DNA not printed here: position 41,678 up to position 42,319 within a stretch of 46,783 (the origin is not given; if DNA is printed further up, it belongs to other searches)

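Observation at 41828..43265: Self-contained plasmid-type (Ib-like) partition cassette in a chromosomal context: ParA, a 113-aa RHH-like protein and 26 phased 8-bp ACGY-WTTT boxes overlapping a consensus promoter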

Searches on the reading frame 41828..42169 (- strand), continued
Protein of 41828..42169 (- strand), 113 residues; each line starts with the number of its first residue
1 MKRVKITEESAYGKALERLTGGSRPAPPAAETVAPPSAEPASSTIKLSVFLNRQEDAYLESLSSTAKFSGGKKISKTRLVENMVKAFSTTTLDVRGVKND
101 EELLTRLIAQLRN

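Call 93: find_encoding_contigs(protein=P0451, flank=6000, max_places=4)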
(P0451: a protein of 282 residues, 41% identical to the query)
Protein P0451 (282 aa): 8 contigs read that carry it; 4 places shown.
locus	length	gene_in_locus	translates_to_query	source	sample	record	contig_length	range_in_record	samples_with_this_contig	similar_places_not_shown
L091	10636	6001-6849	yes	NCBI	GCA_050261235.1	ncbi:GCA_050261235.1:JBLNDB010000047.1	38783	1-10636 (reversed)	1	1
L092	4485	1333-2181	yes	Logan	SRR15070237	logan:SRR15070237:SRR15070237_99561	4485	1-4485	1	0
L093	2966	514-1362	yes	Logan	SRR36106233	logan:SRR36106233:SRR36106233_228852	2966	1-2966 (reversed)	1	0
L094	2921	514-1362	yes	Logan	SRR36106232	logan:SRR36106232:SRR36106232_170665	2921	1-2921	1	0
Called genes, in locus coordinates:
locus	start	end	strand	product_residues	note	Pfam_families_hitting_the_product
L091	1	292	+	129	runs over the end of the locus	PF00825:Ribonuclease_P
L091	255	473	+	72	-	PF01809:YidD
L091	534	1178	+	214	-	PF02096:60KD_IMP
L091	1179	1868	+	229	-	PF14804:Jag_N, PF13083:KH_KhpA-B, PF01424:R3H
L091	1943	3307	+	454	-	PF10396:TrmE_N, PF12631:MnmE_helical, PF01926:MMR_HSR1, PF02421:FeoB_N (weak)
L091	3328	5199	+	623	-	PF01134:GIDA, PF21680:GIDA_C_1st, PF13932:SAM_GIDA_C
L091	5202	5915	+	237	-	PF02527:GidB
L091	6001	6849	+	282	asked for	PF02195:ParB_N, PF17762:HTH_ParB, PF01381:HTH_3 (faint)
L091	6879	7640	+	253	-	PF00142:Fer4_NifH, PF01656:CbiA, PF02374:ArsA_ATPase, PF06564:CBP_BcsQ, PF09140:MipZ (weak), PF10609:ParA, PF13614:AAA_31, PF09140:MipZ (weak)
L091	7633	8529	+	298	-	PF02195:ParB_N, PF17762:HTH_ParB, PF23552:ParB_C (weak)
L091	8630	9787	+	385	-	PF00266:Aminotran_5, PF01053:Cys_Met_Meta_PP (weak), PF01212:Beta_elim_lyase, PF01041:DegT_DnrJ_EryC1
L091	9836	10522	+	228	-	PF04474:DUF554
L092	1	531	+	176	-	?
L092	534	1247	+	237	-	PF02527:GidB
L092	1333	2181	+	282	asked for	PF02195:ParB_N, PF17762:HTH_ParB, PF01381:HTH_3 (faint)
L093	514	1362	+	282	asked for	PF02195:ParB_N, PF17762:HTH_ParB, PF01381:HTH_3 (faint)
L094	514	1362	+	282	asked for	PF02195:ParB_N, PF17762:HTH_ParB, PF01381:HTH_3 (faint)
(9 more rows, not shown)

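Call 96: search_protein_families(library=pfam, proteins=[L079:6043-7380:-, L079:4488-5750:-, L079:3869-4483:-, L079:3301-3867:-, L079:2564-3301:-, L079:338-1147:+], max_evalue=0.00001)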
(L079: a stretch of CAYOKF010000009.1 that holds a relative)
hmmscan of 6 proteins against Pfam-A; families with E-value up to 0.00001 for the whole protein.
L079:6043-7380:- (445 aa): 5 families
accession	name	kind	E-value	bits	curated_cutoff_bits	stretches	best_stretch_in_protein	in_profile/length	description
PF00308.24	Bac_DnaA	-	1.1e-61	208.2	23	1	110-268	1-161/162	Bacterial DnaA ATPAse domain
PF08299.17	Bac_DnaA_C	-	5.3e-21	74.9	31.5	1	357-422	4-69/69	Bacterial dnaA protein helix-turn-helix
PF11638.13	DnaA_N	-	6.9e-10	39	24.6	1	8-67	1-61/65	DnaA N-terminal domain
PF01695.23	IstB_IS21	-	3.2e-08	33.8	24.1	1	146-246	95-194/238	IstB-like ATP binding protein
PF00004.35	AAA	-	8.5e-08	33.2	21.2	1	147-263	2-124/131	ATPase family associated with various cellular activities (AAA)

L079:4488-5750:- (420 aa): 4 families
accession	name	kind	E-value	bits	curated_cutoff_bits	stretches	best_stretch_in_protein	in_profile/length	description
PF01018.28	GTP1_OBG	-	5.3e-52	176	27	1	2-159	1-155/155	GTP1/OBG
PF01926.29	MMR_HSR1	-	9.4e-22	77.7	21.9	1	163-281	2-113/113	50S ribosome-binding GTPase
PF09269.16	DUF1967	-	2.5e-13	50.3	27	1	356-420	4-70/70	Domain of unknown function (DUF1967)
PF02421.24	FeoB_N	-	2.4e-08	34.1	27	1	163-320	3-153/156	Ferrous iron transport protein B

L079:3869-4483:- (204 aa): 1 family
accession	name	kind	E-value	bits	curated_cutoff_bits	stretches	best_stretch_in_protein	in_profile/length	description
PF01467.32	CTP_transf_like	-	8e-22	78.3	21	1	5-173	1-133/133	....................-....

L079:3301-3867:- (188 aa): 2 families
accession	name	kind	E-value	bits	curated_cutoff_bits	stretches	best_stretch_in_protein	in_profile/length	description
PF03358.20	FMN_red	-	1.1e-35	122.9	24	1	1-158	1-150/152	NADPH-dependent FMN reductase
PF02525.22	Flavodoxin_2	-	2.8e-10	40.7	27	1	1-152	1-174/198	Flavodoxin-like fold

L079:2564-3301:- (245 aa): 3 families
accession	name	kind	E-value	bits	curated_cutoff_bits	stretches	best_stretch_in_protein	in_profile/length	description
PF00702.32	Hydrolase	-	1.6e-22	81.2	26.4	1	16-214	1-191/191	haloacid dehalogenase-like hydrolase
PF13419.12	HAD_2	-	2.1e-20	74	23.8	1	109-216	65-174/178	Haloacid dehalogenase-like hydrolase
PF13242.12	Hydrolase_like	-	9.6e-12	45.1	22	1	175-225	3-53/75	HAD-hyrolase-like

L079:338-1147:+ (269 aa): 1 family
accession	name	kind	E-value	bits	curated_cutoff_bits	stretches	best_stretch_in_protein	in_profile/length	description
PF11013.13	DUF2851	-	6.8e-22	78.4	25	1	1-215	128-323/375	Protein of unknown function (DUF2851)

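Call 102: search_protein_families(library=phrogs, proteins=[window:41828-42169:-], max_evalue=0.01)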
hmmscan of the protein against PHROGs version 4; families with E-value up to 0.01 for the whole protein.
window:41828-42169:- (113 aa): 1 family
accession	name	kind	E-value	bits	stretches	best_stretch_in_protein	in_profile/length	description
phrog_24981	-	unknown function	0.0053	17.9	1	13-46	3-36/110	-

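Call 103: search_protein_families(library=pfam, proteins=[L033:2242-3039:-, L033:3202-3924:-, L033:4150-5070:-, L033:6618-7310:-, L033:7255-7713:-, L033:7939-8910:+, L033:8991-9974:+], max_evalue=0.0001)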
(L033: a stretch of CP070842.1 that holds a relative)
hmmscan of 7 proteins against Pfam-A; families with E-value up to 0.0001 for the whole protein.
L033:2242-3039:- (265 aa): 1 family
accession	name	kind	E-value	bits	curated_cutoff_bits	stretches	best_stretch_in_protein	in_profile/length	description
PF01026.27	TatD_DNase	-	2.2e-87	293.1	27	1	10-264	1-253/253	TatD related DNase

L033:3202-3924:- (240 aa): 2 families
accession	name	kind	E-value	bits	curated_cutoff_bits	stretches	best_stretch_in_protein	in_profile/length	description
PF14371.13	DUF4412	-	1.7e-10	41.4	21.6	1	89-192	13-118/191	Domain of unknown function (DUF4412)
PF17131.11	LolA_like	-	1.5e-05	25.2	30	0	110-204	16-120/184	Outer membrane lipoprotein-sorting protein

L033:4150-5070:- (306 aa): 4 families
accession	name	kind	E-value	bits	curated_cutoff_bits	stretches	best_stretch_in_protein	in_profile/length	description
PF01180.27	DHO_dh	-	2e-82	277.1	27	1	13-289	7-290/291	Dihydroorotate dehydrogenase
PF01207.24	Dus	-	1.9e-10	40.8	20.4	1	98-192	54-155/311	Dihydrouridine synthase (Dus)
PF03060.21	NMO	-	1.8e-07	31.3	28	1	213-274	164-227/331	Nitronate monooxygenase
PF00977.27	His_biosynth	-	1.3e-05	25.2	23.6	1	225-283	58-116/228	Histidine biosynthesis protein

L033:6618-7310:- (230 aa): 0 families

L033:7255-7713:- (152 aa): 1 family
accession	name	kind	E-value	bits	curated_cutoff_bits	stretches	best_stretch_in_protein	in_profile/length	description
PF01475.25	FUR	-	4.9e-29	101.4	23.1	1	15-137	2-120/121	Ferric uptake regulator family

L033:7939-8910:+ (323 aa): 2 families
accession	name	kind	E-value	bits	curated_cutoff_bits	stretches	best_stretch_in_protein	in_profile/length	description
PF00056.29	Ldh_1_N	-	2e-39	135.3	27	1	18-156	2-141/141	lactate/malate dehydrogenase, NAD binding domain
PF02866.23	Ldh_1_C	-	4.9e-24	85.7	22.6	1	161-315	3-165/174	lactate/malate dehydrogenase, alpha/beta C-terminal domain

L033:8991-9974:+ (327 aa): 0 families

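Call 106: find_encoding_contigs(protein=P0183, flank=4000, max_places=3)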
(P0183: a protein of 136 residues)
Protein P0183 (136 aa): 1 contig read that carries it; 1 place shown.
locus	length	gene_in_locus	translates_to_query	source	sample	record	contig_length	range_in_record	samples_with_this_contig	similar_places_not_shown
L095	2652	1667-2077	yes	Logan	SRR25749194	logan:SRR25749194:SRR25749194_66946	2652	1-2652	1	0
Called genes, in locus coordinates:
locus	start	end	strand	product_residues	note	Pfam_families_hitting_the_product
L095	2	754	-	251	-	?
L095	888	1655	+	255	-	PF00142:Fer4_NifH, PF01656:CbiA, PF06564:CBP_BcsQ, PF09140:MipZ, PF10609:ParA (weak), PF13614:AAA_31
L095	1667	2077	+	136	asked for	-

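Call 107: find_encoding_contigs(protein=P0136, flank=4000, max_places=3)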
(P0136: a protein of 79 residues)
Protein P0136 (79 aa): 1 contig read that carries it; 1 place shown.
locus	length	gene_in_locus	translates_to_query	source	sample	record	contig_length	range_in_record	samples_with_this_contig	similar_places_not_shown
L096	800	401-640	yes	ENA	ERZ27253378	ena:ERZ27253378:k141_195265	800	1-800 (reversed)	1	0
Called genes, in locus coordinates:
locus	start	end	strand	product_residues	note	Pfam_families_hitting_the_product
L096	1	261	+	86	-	?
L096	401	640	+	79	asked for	-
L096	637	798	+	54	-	?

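Call 110: find_related_loci(query=A1, collection=metagenome_contigs, flank=10000)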
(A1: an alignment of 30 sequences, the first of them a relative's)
Query A1 (113 aa) in metagenome_contigs; peptide patterns used: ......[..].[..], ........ (x = any residue, [..] = any of these).
600 stretches matched a pattern (row limit reached: there are more); 296 encode a relative of the query (tblastn E <= 1e-3); the best 80 are kept; 80 distinct loci.
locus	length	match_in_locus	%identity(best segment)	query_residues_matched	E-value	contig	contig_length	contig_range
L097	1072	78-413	81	1-112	5e-59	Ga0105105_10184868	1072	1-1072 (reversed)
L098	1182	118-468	75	1-112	5e-55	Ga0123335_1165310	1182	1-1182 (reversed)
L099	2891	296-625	75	1-112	5e-51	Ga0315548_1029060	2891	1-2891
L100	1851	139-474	73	1-112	3e-51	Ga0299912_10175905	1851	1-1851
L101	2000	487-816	71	1-112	1e-48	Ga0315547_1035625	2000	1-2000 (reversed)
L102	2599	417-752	72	1-112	1e-47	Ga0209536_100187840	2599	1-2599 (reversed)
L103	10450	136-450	77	6-112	2e-47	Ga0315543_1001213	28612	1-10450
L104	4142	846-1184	71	1-112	2e-47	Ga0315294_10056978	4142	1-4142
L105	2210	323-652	72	1-112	4e-47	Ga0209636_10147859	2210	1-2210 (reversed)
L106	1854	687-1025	71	1-112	1e-47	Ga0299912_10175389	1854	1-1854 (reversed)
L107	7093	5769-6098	70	1-112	6e-47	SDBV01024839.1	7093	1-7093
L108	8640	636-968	71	1-112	3e-47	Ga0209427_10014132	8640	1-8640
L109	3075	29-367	69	1-112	7e-47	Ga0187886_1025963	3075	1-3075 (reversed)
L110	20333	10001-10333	71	1-112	1e-46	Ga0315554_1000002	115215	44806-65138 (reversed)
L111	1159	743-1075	73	1-112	1e-48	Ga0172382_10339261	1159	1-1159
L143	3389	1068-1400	68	1-113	6e-45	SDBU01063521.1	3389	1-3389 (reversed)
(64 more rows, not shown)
